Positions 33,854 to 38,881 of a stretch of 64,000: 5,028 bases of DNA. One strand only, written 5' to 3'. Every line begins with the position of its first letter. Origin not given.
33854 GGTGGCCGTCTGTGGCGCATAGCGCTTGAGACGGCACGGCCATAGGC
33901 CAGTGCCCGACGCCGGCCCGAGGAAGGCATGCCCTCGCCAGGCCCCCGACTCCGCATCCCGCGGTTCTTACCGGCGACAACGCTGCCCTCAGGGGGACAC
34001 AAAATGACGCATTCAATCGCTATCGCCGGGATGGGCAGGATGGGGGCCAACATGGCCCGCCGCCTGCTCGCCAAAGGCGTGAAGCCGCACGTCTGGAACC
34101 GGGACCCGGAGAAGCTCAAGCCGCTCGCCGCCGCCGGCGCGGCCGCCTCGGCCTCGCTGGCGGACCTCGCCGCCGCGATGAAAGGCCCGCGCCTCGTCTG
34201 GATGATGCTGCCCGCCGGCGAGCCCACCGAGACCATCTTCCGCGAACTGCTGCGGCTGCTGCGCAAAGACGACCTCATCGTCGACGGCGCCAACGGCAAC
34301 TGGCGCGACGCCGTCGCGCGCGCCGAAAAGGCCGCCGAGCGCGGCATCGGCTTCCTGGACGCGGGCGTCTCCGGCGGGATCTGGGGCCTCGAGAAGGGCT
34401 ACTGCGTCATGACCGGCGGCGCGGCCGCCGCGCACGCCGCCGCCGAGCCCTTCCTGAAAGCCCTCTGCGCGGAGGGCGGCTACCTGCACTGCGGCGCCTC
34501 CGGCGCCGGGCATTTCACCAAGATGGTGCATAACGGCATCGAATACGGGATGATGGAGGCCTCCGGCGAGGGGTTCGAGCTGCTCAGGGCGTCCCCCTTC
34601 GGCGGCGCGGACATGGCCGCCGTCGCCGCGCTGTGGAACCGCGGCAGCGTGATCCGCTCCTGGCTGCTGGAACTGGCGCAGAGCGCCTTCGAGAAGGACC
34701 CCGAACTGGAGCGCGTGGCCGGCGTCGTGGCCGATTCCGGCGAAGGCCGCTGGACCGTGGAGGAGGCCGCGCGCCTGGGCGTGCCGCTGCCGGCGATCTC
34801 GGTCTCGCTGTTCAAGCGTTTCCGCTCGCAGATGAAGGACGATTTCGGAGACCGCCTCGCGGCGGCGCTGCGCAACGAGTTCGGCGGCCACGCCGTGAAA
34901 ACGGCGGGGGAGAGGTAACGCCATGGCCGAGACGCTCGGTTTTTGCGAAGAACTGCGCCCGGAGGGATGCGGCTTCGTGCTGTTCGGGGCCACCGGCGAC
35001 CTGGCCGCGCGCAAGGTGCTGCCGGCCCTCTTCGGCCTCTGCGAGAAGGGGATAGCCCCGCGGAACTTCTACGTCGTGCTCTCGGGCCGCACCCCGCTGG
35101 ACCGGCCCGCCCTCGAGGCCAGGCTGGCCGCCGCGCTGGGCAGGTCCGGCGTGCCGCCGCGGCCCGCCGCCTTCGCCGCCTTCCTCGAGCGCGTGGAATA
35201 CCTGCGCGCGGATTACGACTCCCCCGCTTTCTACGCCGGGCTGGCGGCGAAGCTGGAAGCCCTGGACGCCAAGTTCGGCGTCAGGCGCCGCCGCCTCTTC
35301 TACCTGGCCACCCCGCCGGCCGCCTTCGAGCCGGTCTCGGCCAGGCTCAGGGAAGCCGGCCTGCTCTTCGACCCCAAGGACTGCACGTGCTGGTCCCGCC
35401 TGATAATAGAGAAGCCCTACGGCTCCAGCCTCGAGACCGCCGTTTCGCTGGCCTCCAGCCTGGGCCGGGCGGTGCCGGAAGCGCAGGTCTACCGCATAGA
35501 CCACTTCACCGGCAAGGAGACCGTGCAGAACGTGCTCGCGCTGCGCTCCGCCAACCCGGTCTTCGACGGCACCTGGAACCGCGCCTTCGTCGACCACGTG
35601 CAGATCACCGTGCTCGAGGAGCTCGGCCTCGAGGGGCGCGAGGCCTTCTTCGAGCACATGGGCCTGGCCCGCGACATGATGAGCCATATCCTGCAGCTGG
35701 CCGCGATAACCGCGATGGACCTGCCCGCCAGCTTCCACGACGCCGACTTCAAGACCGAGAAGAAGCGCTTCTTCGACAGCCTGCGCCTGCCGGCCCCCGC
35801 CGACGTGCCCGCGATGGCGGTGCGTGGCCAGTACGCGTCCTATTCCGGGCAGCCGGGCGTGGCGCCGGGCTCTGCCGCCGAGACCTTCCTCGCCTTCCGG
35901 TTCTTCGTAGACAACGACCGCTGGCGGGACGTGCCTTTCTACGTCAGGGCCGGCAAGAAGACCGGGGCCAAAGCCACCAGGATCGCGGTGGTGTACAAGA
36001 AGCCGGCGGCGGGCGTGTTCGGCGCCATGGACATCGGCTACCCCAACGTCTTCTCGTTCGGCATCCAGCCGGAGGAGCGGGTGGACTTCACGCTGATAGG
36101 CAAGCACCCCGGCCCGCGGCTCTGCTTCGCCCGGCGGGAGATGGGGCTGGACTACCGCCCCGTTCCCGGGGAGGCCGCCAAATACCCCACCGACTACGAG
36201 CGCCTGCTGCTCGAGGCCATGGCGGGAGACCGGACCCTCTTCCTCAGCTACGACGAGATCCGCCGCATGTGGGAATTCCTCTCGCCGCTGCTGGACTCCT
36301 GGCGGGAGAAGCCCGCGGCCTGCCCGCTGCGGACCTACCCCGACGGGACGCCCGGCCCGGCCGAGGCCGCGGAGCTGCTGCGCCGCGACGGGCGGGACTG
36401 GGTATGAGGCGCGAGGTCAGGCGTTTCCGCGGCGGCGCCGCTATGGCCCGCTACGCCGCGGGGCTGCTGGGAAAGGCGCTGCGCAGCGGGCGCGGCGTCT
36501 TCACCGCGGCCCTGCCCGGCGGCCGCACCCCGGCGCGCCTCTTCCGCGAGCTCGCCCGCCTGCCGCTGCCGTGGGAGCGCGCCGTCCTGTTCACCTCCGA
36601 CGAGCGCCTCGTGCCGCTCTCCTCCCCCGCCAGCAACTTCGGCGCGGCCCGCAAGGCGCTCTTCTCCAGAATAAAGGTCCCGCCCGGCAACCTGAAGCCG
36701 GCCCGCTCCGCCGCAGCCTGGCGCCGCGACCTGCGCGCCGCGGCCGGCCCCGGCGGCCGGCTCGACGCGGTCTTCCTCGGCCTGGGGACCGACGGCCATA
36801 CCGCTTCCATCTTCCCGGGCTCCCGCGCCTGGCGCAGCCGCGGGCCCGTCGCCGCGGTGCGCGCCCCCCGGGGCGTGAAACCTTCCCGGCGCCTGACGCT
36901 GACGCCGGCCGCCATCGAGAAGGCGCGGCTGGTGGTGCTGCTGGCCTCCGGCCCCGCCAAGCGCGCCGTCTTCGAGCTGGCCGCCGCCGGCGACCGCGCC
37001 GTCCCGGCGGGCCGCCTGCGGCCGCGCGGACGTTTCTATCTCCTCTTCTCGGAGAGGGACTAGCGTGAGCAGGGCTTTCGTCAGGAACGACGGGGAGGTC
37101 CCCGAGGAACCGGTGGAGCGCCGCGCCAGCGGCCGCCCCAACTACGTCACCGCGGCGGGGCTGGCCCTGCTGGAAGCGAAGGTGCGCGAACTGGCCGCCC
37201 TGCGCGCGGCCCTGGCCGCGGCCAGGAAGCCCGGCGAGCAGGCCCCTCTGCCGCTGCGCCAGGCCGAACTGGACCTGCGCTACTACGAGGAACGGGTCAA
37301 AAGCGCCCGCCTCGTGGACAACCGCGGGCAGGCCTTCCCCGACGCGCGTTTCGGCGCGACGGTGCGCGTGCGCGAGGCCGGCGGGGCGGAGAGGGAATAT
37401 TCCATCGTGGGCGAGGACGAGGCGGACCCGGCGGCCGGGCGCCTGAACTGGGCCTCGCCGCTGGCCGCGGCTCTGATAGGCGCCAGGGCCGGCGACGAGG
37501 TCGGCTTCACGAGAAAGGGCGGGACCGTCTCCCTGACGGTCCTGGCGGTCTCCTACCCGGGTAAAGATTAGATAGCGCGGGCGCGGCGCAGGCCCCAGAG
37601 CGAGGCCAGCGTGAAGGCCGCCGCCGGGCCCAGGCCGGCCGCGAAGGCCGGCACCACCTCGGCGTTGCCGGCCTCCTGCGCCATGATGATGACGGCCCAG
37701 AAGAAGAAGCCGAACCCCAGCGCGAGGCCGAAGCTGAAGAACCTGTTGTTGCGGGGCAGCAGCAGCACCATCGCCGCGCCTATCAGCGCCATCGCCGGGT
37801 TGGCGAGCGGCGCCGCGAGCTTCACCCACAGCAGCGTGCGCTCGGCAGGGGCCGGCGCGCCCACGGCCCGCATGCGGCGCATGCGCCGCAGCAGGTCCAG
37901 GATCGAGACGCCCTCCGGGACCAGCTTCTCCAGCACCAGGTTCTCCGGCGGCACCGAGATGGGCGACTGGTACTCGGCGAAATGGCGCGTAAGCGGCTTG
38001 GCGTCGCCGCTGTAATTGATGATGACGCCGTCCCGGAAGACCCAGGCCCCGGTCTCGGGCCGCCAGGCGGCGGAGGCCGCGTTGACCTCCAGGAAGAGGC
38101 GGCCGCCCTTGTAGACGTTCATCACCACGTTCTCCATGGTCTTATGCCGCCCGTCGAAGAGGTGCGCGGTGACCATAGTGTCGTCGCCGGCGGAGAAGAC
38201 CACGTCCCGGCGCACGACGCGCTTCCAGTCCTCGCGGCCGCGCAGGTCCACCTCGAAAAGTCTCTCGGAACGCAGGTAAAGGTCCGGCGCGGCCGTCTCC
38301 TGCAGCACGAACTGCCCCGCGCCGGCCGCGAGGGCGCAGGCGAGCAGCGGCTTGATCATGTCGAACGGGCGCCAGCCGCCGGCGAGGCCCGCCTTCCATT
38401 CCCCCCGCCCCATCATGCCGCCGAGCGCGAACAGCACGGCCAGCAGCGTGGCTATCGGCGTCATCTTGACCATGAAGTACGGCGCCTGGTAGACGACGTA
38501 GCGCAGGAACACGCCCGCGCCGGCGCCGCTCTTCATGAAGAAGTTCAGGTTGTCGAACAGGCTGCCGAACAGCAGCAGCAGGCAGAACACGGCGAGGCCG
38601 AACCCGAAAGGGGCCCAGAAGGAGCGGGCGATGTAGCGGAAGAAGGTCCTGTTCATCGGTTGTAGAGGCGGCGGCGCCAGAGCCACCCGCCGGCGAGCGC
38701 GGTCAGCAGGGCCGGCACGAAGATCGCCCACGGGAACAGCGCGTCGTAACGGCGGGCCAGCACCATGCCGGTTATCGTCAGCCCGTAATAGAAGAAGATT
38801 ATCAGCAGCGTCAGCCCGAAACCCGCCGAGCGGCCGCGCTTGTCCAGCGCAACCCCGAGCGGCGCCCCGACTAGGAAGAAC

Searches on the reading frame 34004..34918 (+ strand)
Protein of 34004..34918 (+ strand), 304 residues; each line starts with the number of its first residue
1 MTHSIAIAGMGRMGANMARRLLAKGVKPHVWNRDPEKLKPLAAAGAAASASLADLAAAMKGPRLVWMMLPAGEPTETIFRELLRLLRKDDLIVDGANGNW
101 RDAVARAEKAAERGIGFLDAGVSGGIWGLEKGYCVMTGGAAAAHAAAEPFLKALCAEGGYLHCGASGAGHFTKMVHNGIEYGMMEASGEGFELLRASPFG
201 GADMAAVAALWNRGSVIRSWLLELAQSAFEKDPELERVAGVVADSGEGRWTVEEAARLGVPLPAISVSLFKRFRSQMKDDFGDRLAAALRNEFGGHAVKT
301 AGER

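Call 11: search_protein_families(library=pfam, proteins=[window:34004-34918:+])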
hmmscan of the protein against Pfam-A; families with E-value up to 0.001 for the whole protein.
window:34004-34918:+ (304 aa): 5 families
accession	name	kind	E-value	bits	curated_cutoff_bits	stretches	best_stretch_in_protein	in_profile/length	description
PF03446.21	NAD_binding_2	-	1.1e-37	130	21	1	4-156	1-154/161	NAD binding domain of 6-phosphogluconate dehydrogenase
PF00393.24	6PGD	-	2.8e-23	83.2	27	1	169-280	1-118/290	6-phosphogluconate dehydrogenase, C-terminal domain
PF02826.25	2-Hacid_dh_C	-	1.9e-06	27.8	25.1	1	4-105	38-136/178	D-isomer specific 2-hydroxyacid dehydrogenase, NAD binding domain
PF03807.23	F420_oxidored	-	8.5e-06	26.7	21.6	1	5-59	2-57/94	NADP oxidoreductase coenzyme F420-dependent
PF01488.26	Shikimate_DH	-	0.00072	20.1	24.3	0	4-58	14-72/138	Shikimate / quinate 5-dehydrogenase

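Call 13: find_encoding_contigs(protein=window:34004-34918:+, flank=10000, max_places=6)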
Protein window:34004-34918:+ (304 aa): no gene with exactly this product is on record in the collection.

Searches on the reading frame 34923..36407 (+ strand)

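Call 11: search_protein_families(library=pfam, proteins=[window:34923-36407:+])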
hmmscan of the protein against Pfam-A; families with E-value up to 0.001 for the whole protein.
window:34923-36407:+ (494 aa): 2 families
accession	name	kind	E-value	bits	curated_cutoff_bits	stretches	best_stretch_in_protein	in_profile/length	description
PF02781.21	G6PD_C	-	9.2e-79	265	27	1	205-493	1-295/296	Glucose-6-phosphate dehydrogenase, C-terminal domain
PF00479.28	G6PD_N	-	1.1e-46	160.2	22.1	1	19-203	1-183/183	Glucose-6-phosphate dehydrogenase, NAD binding domain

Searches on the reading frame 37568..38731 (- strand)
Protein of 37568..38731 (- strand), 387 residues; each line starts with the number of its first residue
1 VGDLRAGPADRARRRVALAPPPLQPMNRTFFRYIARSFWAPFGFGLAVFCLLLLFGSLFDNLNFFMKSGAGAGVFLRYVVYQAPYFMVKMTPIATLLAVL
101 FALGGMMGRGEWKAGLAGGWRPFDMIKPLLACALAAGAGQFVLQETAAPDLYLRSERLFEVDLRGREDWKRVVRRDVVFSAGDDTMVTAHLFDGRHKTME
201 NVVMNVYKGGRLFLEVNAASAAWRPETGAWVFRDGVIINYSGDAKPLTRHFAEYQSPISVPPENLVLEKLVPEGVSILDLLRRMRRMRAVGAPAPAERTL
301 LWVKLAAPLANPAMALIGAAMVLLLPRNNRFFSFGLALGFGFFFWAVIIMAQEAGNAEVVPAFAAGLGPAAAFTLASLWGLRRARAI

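Call 72: search_protein_families(library=pfam, proteins=[window:37568-38731:-], max_evalue=0.0001)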
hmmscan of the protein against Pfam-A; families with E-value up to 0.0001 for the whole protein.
window:37568-38731:- (387 aa): 1 family
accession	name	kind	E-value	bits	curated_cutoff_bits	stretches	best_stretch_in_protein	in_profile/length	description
PF03739.19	LptF_LptG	-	3e-64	217.7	27.9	1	32-383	1-353/353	Lipopolysaccharide export system permease LptF/LptG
